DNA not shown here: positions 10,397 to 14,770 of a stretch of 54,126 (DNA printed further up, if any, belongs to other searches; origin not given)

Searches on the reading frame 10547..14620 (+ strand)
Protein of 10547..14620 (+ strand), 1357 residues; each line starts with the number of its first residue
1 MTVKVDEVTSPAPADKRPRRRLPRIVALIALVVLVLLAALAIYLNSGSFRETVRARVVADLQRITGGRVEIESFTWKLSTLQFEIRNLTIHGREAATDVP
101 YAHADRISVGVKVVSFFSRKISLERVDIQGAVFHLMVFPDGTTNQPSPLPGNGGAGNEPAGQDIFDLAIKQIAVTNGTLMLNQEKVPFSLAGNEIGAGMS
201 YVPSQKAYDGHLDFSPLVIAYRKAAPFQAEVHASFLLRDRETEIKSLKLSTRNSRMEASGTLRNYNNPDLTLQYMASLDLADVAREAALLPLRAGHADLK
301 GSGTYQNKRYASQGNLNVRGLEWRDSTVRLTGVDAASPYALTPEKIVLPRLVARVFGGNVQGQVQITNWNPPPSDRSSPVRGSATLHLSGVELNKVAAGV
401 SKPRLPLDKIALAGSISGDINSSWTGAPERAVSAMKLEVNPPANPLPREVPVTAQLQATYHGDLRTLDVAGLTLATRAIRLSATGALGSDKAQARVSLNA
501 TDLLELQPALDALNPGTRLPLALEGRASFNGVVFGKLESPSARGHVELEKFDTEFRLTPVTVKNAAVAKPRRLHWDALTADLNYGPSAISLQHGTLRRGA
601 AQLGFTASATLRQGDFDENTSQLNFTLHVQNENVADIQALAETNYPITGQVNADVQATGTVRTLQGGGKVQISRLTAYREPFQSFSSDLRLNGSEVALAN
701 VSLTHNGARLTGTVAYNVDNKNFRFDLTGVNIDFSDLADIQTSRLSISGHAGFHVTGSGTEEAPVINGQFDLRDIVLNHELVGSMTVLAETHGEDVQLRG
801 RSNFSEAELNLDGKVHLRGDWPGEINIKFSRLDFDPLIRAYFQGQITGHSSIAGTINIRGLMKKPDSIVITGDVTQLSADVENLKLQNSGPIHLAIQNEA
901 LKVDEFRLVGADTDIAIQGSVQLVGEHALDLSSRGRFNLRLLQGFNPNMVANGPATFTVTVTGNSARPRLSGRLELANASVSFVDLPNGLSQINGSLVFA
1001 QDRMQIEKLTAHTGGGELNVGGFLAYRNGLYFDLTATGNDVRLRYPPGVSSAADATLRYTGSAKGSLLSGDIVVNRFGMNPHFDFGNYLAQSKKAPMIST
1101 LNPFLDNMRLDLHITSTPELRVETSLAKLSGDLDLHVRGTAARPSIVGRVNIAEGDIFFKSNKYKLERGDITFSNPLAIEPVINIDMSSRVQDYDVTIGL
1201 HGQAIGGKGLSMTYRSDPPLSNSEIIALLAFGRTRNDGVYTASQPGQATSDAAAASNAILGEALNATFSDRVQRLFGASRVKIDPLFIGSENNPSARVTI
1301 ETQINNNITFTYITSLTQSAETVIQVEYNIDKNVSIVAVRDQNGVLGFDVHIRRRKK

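Call 37: search_protein_families(library=pfam, proteins=[window:10547-14620:+], max_evalue=0.00001)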
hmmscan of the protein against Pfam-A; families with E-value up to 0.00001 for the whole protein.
window:10547-14620:+ (1357 aa): 4 families
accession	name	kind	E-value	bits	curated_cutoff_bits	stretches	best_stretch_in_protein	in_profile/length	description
PF04357.19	TamB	-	1.7e-37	130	22.4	1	1009-1344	3-371/381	TamB, inner membrane protein subunit of TAM complex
PF05359.17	DUF748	-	1.1e-14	54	50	1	17-806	9-568/1037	Domain of Unknown Function (DUF748)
PF13116.12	YhdP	-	7.8e-14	51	46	0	21-145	6-132/1224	YhdP protein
PF05170.20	AsmA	-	1.9e-07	30.7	29.8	0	26-439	10-386/607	AsmA family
